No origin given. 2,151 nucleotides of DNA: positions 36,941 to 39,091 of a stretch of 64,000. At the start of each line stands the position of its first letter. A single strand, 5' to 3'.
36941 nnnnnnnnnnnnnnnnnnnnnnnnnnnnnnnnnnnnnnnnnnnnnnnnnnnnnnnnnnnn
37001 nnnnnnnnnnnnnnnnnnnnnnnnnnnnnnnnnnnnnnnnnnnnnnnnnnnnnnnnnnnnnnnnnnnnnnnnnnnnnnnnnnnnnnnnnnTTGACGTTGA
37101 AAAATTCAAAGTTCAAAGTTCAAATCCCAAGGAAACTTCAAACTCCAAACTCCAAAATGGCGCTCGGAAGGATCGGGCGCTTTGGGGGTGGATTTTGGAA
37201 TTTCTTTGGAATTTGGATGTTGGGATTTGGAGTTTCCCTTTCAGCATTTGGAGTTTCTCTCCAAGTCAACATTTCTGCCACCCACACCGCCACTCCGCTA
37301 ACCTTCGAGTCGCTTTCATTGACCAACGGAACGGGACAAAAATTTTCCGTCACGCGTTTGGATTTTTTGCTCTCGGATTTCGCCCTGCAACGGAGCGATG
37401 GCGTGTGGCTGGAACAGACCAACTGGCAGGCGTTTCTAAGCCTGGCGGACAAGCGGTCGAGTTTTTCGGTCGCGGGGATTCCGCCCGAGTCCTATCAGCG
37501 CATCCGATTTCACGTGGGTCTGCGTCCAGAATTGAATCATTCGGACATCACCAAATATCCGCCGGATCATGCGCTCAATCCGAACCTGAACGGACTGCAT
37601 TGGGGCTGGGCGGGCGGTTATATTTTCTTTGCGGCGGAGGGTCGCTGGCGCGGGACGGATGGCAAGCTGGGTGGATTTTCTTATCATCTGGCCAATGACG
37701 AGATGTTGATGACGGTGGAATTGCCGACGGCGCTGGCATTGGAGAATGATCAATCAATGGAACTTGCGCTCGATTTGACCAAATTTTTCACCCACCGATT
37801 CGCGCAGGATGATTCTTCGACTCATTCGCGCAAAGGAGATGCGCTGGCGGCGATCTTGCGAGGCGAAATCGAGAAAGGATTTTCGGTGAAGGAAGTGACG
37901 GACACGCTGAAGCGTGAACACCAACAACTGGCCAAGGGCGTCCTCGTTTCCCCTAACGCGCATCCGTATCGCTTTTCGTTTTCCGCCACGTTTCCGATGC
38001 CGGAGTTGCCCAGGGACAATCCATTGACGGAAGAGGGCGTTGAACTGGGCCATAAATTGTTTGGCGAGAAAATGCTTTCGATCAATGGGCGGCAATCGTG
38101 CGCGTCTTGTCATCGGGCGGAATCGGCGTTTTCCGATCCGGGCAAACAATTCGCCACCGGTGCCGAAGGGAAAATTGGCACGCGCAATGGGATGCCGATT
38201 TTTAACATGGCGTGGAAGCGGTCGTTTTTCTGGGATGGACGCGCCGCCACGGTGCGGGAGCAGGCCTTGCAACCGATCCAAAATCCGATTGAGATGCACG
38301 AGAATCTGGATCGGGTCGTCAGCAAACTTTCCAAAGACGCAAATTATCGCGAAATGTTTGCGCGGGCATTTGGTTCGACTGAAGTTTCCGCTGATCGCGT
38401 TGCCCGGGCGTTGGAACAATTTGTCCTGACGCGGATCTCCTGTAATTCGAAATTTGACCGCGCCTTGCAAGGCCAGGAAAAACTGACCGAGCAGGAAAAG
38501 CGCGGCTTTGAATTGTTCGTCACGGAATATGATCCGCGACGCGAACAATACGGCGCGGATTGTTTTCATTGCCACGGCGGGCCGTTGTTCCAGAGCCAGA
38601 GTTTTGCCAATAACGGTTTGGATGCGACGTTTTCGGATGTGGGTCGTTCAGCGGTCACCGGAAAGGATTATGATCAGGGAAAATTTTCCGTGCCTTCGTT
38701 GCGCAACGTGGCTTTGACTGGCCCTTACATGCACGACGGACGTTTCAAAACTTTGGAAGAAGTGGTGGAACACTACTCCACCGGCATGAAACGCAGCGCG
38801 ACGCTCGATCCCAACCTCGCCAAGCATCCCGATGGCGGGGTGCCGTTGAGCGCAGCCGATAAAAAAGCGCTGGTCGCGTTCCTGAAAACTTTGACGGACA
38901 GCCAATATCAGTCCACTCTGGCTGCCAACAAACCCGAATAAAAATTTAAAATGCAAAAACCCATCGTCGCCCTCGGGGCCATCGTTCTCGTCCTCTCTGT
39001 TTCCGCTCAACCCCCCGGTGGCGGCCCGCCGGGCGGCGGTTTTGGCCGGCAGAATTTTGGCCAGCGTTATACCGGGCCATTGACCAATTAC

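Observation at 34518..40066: Secreted cluster of unknown protein, YHYH protein, MbnP::MbnH-like fusion and second YHYH protein: candidate undescribed periplasmic metal/redox system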

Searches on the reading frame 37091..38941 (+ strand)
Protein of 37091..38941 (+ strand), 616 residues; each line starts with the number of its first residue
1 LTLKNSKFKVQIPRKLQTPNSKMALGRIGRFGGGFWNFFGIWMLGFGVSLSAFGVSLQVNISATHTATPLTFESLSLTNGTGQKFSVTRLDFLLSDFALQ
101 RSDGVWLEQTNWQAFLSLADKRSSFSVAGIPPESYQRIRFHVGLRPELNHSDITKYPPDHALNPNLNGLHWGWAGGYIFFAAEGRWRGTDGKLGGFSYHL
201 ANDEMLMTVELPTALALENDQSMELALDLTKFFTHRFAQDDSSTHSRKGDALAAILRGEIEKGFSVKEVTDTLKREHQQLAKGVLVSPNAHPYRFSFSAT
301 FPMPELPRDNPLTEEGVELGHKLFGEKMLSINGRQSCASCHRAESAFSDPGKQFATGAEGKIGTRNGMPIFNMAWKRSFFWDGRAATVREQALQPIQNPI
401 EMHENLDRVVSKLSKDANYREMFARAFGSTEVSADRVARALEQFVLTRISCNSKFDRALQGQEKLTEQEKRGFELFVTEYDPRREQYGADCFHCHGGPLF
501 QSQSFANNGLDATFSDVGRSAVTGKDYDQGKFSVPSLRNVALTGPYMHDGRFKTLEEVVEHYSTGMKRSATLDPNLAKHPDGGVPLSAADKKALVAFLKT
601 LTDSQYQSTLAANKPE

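Call 3: search_protein_families(library=pfam, proteins=[window:37091-38941:+], max_evalue=0.1)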
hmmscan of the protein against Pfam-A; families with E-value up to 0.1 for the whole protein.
window:37091-38941:+ (616 aa): 6 families
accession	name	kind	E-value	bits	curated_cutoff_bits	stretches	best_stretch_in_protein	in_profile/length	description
PF03150.19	CCP_MauG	-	2.5e-54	184.4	25.6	2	315-463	2-148/149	Di-haem cytochrome c peroxidase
PF20243.3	MbnP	-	7.3e-28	98.2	27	1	58-239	5-183/189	MbnP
PF00034.26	Cytochrom_C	-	2.8e-05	25.8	21.3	0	486-601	7-89/90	Cytochrome c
PF13442.11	Cytochrome_CBB3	-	0.0017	19.1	27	0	484-597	7-67/68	Cytochrome C oxidase, cbb3-type, subunit III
PF09086.16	DUF1924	-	0.0048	17.7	22.5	0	317-357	8-47/96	Domain of unknown function (DUF1924)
PF14522.11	Cytochrome_C7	-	0.0068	16.7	24.8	0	327-349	34-56/67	Cytochrome c7 and related cytochrome c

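Call 4: search_protein_families(library=ncbifam, proteins=[window:37091-38941:+], max_evalue=0.1)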
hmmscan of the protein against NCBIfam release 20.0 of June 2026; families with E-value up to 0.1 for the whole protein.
window:37091-38941:+ (616 aa): 8 families
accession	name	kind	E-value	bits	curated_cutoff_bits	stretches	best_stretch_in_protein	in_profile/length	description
TIGR04039.1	MXAN_0977_Heme2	hypoth_equivalog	3.7e-71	239.9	362.85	1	307-607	2-327/336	MbnH family di-heme enzyme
TIGR03791.1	TTQ_mauG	equivalog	9.2e-52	176.1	443.85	1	312-605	1-282/291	tryptophan tryptophylquinone biosynthesis enzyme MauG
TIGR03981.2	SAM_quin_mod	hypoth_equivalog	5.4e-26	91.4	340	2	417-562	211-358/411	His-Xaa-Ser system-associated MauG-like protein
TIGR04052.2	MbnP_like_WxW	equivalog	8.3e-08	31.9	140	1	120-200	75-160/257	MbnP family copper-binding protein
NF052341.1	hydrazine_gamma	equivalog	1.5e-05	24.1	625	1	487-564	239-313/339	hydrazine synthase subunit gamma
NF052342.1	hydrazine_BC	exception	6.5e-05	21.3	1250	0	310-499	412-570/690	hydrazine synthase subunit beta-gamma fusion subunit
NF040606.1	CytoC_perox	subfamily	0.019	14.1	150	1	312-560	293-454/524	di-heme-cytochrome C peroxidase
TIGR04484.1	thiosulf_SoxA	equivalog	0.027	13.8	110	0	309-384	100-169/212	sulfur oxidation c-type cytochrome SoxA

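Call 17: find_homologous_proteins(query=window:37091-38941:+, max_evalue=1e-10)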
Query window:37091-38941:+ (616 aa): 5112 proteins with E <= 1e-10 among 8000 candidates; the best 120 are listed.
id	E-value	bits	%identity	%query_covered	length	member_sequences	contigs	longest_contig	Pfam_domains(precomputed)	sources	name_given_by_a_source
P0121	0.0e+0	1053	80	90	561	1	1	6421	PF03150.20,PF00034.27,PF20243.4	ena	-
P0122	1.5e-251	855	64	92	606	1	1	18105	PF03150.20,PF00034.27,PF20243.4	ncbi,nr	ncbi:MAG: hypothetical protein JWQ71_3041 [Pedosphaera sp.]|nr:hypothetical protein [Pedosphaera sp.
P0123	5.2e-247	840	65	89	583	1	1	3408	PF03150.20,PF20243.4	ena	-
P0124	1.4e-246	838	60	93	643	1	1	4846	PF03150.20,PF00034.27,PF20243.4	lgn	-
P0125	4.3e-244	830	61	97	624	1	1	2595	PF03150.20,PF00034.27,PF20243.4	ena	-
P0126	3.9e-243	827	64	91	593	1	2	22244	PF03150.20,PF20243.4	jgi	jgi:cytochrome c peroxidase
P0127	6.9e-242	823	63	91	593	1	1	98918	PF03150.20,PF20243.4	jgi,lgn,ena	-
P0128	2.4e-241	821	63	92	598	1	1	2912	PF03150.20,PF20243.4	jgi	-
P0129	4.2e-241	820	59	90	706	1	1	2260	PF03150.20,PF20243.4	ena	-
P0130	1.6e-240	818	63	91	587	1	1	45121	PF03150.20,PF00034.27,PF20243.4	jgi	jgi:cytochrome c peroxidase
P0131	5.6e-240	816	63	91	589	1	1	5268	PF03150.20,PF20243.4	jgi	jgi:cytochrome c peroxidase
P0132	7.6e-240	816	62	94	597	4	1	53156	PF03150.20,PF20243.4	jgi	jgi:cytochrome c peroxidase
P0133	1.1e-239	815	61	90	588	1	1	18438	PF03150.20,PF20243.4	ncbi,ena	-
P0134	3.7e-238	810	62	92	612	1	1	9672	PF03150.20,PF20243.4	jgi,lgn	jgi:cytochrome c peroxidase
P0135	2.0e-237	808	59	91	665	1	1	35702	PF03150.20,PF00034.27,PF20243.4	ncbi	-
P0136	2.8e-237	807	61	90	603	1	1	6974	PF03150.20,PF00034.27,PF20243.4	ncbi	-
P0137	1.0e-236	806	63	92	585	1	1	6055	PF03150.20,PF20243.4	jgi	jgi:cytochrome c peroxidase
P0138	1.2e-236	805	62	92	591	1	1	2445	PF03150.20,PF00034.27,PF20243.4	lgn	-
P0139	1.4e-236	805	63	89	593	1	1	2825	PF03150.20,PF20243.4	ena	-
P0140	1.7e-235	802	64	89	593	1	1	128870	PF03150.20,PF00034.27,PF20243.4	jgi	jgi:cytochrome c peroxidase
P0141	2.8e-235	801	61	91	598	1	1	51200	PF03150.20,PF00034.27,PF20243.4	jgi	jgi:cytochrome c peroxidase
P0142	2.4e-234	798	61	90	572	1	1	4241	PF03150.20,PF20243.4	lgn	-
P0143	6.3e-234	796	58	95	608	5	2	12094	PF03150.20,PF00034.27,PF20243.4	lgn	-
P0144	8.5e-234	796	61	90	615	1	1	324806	PF03150.20,PF20243.4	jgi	jgi:cytochrome c peroxidase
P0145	1.7e-233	795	61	94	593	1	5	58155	PF03150.20,PF20243.4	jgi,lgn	jgi:cytochrome c peroxidase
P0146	8.1e-233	793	61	93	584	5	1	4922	PF03150.20,PF00034.27,PF20243.4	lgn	-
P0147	1.0e-231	789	61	93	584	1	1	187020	PF03150.20,PF20243.4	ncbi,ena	-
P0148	2.2e-231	788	56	90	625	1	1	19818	PF03150.20,PF00034.27,PF20243.4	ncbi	ncbi:MAG: MbnP family protein [Verrucomicrobiota bacterium]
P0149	9.3e-230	783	60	92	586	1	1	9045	PF03150.20,PF20243.4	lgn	-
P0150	3.4e-229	781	61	90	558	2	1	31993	PF03150.20,PF20243.4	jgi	jgi:cytochrome c peroxidase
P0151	3.9e-229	781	60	90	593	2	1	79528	PF03150.20,PF20243.4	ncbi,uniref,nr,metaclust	ncbi:MbnP family protein [Pedosphaera parvula]|uniref:Cytochrome-c peroxidase n=1 Tax=Pedosphaera pa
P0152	6.6e-229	780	61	91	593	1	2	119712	PF03150.20,PF20243.4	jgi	jgi:cytochrome c peroxidase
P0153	1.3e-228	779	62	91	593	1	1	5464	PF03150.20,PF20243.4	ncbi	-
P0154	1.6e-228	779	58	93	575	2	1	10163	PF03150.20,PF00034.27,PF20243.4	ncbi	ncbi:MAG TPA: MbnP family protein [Verrucomicrobiae bacterium]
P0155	4.4e-228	777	61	92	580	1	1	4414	PF03150.20,PF20243.4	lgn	-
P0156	8.6e-228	776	59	92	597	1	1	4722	PF03150.20,PF20243.4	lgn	-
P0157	4.3e-227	774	60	90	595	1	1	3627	PF03150.20,PF00034.27,PF20243.4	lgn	-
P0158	1.2e-226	772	59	92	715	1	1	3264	PF03150.20,PF00034.27,PF20243.4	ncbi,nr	ncbi:MAG: cytochrome C peroxidase [Pedosphaera parvula]|nr:cytochrome C peroxidase [Pedosphaera parv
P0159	1.4e-226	772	58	94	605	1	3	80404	PF03150.20,PF20243.4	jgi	jgi:cytochrome c peroxidase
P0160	2.6e-226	771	59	93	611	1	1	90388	PF03150.20,PF00034.27,PF20243.4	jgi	jgi:cytochrome c peroxidase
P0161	3.2e-226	771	60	92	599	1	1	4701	PF03150.20,PF20243.4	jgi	jgi:cytochrome c peroxidase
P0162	1.1e-225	769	57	96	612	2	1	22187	PF03150.20,PF00034.27,PF20243.4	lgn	-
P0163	8.5e-225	766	57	92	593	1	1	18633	PF03150.20,PF20243.4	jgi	jgi:cytochrome c peroxidase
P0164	6.3e-224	763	60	89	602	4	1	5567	PF03150.20,PF20243.4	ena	-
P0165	1.3e-223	762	59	92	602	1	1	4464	PF03150.20,PF20243.4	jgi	jgi:cytochrome c peroxidase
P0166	1.0e-222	759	60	91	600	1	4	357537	PF03150.20,PF20243.4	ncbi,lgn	ncbi:MAG TPA: MbnP family protein [Verrucomicrobiae bacterium]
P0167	1.2e-222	759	61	89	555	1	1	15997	PF03150.20,PF20243.4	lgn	-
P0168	1.4e-222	759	59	91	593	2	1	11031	PF03150.20,PF20243.4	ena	-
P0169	1.4e-222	759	59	92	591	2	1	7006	PF03150.20,PF20243.4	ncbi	-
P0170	4.8e-222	757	58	92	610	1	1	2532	PF03150.20,PF20243.4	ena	-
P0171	5.0e-222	757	58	92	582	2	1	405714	PF03150.20,PF00034.27,PF20243.4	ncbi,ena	-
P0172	6.8e-222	757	57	95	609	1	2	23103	PF03150.20,PF20243.4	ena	-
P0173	7.1e-222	757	59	90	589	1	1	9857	PF03150.20,PF20243.4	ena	-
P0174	1.4e-221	756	57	94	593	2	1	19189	PF03150.20,PF20243.4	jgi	-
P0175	1.9e-221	755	60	91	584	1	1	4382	PF03150.20,PF20243.4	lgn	-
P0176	2.1e-221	755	54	97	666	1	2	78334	PF03150.20,PF00034.27,PF20243.4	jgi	jgi:cytochrome c peroxidase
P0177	2.3e-221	755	61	89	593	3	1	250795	PF03150.20,PF20243.4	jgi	jgi:cytochrome c peroxidase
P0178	2.5e-221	755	58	90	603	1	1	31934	PF03150.20,PF20243.4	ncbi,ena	-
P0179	4.1e-221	754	59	90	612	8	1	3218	PF03150.20,PF00034.27,PF20243.4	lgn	-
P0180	4.7e-221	754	48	96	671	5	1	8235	PF03150.20,PF20243.4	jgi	jgi:cytochrome c peroxidase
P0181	5.5e-221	754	56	94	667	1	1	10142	PF03150.20,PF00034.27,PF20243.4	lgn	-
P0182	8.6e-221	753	59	93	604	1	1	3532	PF03150.20,PF20243.4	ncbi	-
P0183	6.5e-220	750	59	90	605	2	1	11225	PF03150.20,PF00034.27,PF20243.4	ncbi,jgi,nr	ncbi:MAG: cytochrome peroxidase [Verrucomicrobia bacterium]|jgi:cytochrome c peroxidase|nr:cytochrom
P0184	6.9e-220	750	59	90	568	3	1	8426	PF03150.20,PF20243.4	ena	-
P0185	9.4e-220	750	60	91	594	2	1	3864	PF03150.20,PF20243.4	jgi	jgi:cytochrome c peroxidase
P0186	9.9e-220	749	58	89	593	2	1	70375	PF03150.20,PF00034.27,PF20243.4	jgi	jgi:cytochrome c peroxidase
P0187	1.0e-219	749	57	90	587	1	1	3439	PF03150.20,PF20243.4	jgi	jgi:cytochrome c peroxidase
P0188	1.3e-219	749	56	93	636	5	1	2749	PF03150.20,PF20243.4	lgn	-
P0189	1.3e-219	749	57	94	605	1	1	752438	PF03150.20,PF00034.27,PF20243.4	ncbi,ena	-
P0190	1.5e-219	749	59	92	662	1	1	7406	PF03150.20,PF20243.4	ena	-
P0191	3.0e-219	748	59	91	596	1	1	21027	PF03150.20,PF00034.27,PF20243.4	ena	-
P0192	3.5e-219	748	58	92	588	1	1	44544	PF03150.20,PF20243.4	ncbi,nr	ncbi:MAG: hypothetical protein JWR19_2010 [Pedosphaera sp.]|nr:hypothetical protein [Pedosphaera sp.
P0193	3.6e-219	748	56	96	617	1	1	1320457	PF03150.20,PF20243.4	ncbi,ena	-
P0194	6.2e-219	747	56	95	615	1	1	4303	PF03150.20,PF00034.27,PF20243.4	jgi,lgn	jgi:cytochrome c peroxidase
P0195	6.4e-219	747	61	86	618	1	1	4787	PF03150.20,PF00034.27,PF20243.4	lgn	-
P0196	1.6e-218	746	58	90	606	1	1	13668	PF03150.20,PF20243.4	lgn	-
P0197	1.9e-218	745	58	90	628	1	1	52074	PF03150.20,PF20243.4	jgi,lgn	jgi:cytochrome c peroxidase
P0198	2.9e-218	745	59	90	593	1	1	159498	PF03150.20,PF20243.4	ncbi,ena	-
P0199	3.8e-218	744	57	94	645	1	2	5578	PF03150.20,PF00034.27,PF20243.4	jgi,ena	-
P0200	3.9e-218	744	58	91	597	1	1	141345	PF03150.20,PF00034.27,PF20243.4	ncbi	-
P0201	4.8e-218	744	57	92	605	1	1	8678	PF03150.20,PF20243.4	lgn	-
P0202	5.3e-218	744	56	92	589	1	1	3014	PF03150.20,PF00034.27,PF20243.4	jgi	jgi:cytochrome c peroxidase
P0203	6.7e-218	743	58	94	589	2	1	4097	PF03150.20,PF00034.27,PF20243.4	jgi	jgi:cytochrome c peroxidase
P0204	6.7e-218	743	56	94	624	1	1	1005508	PF03150.20,PF20243.4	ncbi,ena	-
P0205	7.2e-218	743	58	90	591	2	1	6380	PF03150.20,PF20243.4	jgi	jgi:cytochrome c peroxidase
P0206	1.5e-217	742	56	94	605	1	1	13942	PF03150.20,PF20243.4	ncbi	-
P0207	2.4e-217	742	58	89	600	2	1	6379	PF03150.20,PF20243.4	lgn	-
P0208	2.4e-217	742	55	98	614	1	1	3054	PF03150.20,PF20243.4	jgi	jgi:cytochrome c peroxidase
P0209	4.5e-217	741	57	94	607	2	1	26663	PF03150.20,PF20243.4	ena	-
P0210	7.1e-217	740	57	92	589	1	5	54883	PF03150.20,PF00034.27,PF20243.4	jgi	jgi:cytochrome c peroxidase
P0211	1.9e-216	739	58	90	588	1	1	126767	PF03150.20,PF20243.4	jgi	jgi:cytochrome c peroxidase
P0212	2.3e-216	738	56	93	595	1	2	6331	PF03150.20,PF00034.27,PF20243.4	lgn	-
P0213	2.9e-216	738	58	90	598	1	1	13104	PF03150.20,PF20243.4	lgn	-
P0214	4.0e-216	738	55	94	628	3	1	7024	PF03150.20,PF00034.27,PF20243.4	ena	-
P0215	4.2e-216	738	58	90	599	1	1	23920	PF03150.20,PF20243.4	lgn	-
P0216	4.4e-216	737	57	92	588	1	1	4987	PF03150.20,PF20243.4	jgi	jgi:cytochrome c peroxidase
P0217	6.8e-216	737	57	90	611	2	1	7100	PF03150.20,PF20243.4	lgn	-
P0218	8.3e-216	737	57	92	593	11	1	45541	PF03150.20,PF00034.27,PF20243.4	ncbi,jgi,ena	jgi:cytochrome c peroxidase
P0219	8.4e-216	737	56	92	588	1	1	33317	PF03150.20,PF20243.4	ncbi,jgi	ncbi:MAG TPA: MbnP family protein [Verrucomicrobiae bacterium]|jgi:cytochrome c peroxidase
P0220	9.7e-216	736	55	96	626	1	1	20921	PF03150.20,PF20243.4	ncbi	-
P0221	1.5e-215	736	59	90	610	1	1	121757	PF03150.20,PF20243.4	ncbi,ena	-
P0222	3.0e-215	735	56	92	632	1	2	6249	PF03150.20,PF00034.27,PF20243.4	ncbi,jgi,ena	-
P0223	3.2e-215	735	59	89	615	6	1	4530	PF03150.20,PF20243.4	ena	-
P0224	5.1e-215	734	58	91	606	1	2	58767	PF03150.20,PF00034.27,PF20243.4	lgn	-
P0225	1.1e-214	733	59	87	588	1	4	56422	PF03150.20,PF20243.4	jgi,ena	jgi:cytochrome c peroxidase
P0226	1.1e-214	733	57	92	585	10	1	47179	PF03150.20,PF00034.27,PF20243.4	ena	-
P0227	1.1e-214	733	57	91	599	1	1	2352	PF03150.20,PF20243.4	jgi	jgi:cytochrome c peroxidase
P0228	1.7e-214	732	57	94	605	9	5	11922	PF03150.20,PF00034.27,PF20243.4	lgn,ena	-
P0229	1.9e-214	732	58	87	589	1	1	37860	PF03150.20,PF20243.4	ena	-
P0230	2.0e-214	732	57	89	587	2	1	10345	PF03150.20,PF20243.4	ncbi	ncbi:MAG TPA: MbnP family protein [Verrucomicrobiae bacterium]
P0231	2.8e-214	731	55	94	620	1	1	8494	PF03150.20,PF20243.4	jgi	jgi:cytochrome c peroxidase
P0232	3.1e-214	731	56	94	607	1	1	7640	PF03150.20,PF20243.4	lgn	-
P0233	3.2e-214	731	55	93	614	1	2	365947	PF03150.20,PF20243.4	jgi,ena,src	jgi:cytochrome c peroxidase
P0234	3.5e-214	731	57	93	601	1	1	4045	PF03150.20,PF20243.4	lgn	-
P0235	4.3e-214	731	57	92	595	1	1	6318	PF03150.20,PF00034.27,PF20243.4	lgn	-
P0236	4.4e-214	731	58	92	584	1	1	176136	PF03150.20,PF00034.27,PF20243.4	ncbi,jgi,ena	jgi:cytochrome c peroxidase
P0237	5.8e-214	730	57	89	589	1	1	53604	PF03150.20,PF20243.4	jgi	jgi:cytochrome c peroxidase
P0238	1.0e-213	730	58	92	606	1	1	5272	PF03150.20,PF00034.27,PF20243.4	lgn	-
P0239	1.3e-213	729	56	94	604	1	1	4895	PF03150.20,PF20243.4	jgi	-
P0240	1.6e-213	729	54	97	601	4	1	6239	PF03150.20,PF20243.4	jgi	jgi:cytochrome c peroxidase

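Call 20: find_encoding_contigs(protein=P0151, flank=8000, max_places=3)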
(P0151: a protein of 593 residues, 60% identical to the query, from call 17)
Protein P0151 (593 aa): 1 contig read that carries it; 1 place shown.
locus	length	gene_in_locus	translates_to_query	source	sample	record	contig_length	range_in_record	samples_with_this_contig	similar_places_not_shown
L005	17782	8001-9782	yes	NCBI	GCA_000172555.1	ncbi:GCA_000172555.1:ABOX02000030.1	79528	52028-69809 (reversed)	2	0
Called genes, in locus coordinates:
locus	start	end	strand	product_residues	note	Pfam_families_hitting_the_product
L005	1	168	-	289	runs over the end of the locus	PF13509:S1_2, PF17783:WHD_CvfB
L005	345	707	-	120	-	PF00076:RRM_1, PF28441:RRM_11 (weak)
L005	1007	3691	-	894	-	PF04205:FMN_bind (weak), PF12801:Fer4_5, PF02424:ApbE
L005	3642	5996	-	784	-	PF00890:FAD_binding_2 (weak), PF01266:DAO (weak), PF07992:Pyr_redox_2 (faint), PF12831:FAD_oxidored, PF13450:NAD_binding_8 (faint), PF25275:Golvesin_C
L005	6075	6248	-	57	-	-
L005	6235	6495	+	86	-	-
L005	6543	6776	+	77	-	-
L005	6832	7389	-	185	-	PF12464:Mac, PF25084:LbH_EIF2B (faint), PF00132:Hexapep, PF14602:Hexapep_2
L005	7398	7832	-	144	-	-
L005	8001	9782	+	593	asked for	PF20243:MbnP, PF03150:CCP_MauG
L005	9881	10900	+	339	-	PF00079:Serpin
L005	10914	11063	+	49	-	-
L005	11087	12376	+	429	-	PF00079:Serpin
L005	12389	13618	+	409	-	PF00079:Serpin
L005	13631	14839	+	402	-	PF00079:Serpin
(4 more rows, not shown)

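Call 21: find_encoding_contigs(protein=P0193, flank=8000, max_places=3)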
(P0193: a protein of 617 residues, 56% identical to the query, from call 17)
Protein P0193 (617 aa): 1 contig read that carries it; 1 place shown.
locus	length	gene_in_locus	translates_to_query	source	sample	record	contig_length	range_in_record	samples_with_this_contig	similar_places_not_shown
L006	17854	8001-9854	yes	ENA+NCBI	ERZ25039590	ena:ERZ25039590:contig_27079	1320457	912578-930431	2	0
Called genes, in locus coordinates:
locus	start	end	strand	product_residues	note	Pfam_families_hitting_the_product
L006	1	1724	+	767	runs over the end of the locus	PF08450:SGL (faint), PF01436:NHL (weak), PF06739:SBBP (faint), PF13449:Phytase-like (faint), PF20067:SSL_N (faint), PF01436:NHL, PF25021:TEN_NHL (weak), PF01436:NHL (weak), +1 more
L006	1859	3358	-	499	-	PF00672:HAMP, PF00512:HisKA, PF13581:HATPase_c_2 (weak), PF02518:HATPase_c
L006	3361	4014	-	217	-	PF00072:Response_reg, PF00486:Trans_reg_C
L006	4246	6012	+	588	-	PF14240:YHYH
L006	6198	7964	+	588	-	PF14240:YHYH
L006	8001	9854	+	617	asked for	PF20243:MbnP, PF03150:CCP_MauG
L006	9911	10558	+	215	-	PF00036:EF-hand_1 (faint), PF13202:EF-hand_5 (faint), PF13405:EF-hand_6 (faint), PF13499:EF-hand_7 (faint), PF23657:DUF7151 (faint), PF26745:SPM (faint)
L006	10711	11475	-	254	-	PF13489:Methyltransf_23, PF07021:MetW, PF13847:Methyltransf_31, PF08241:Methyltransf_11, PF08242:Methyltransf_12, PF13649:Methyltransf_25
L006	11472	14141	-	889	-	-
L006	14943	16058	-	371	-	PF00963:Cohesin (weak)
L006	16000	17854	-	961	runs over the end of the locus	PF13385:Laminin_G_3, PF07679:I-set (weak), PF13927:Ig_3, PF13385:Laminin_G_3, PF07679:I-set, PF13927:Ig_3, PF13385:Laminin_G_3, PF13927:Ig_3, +7 more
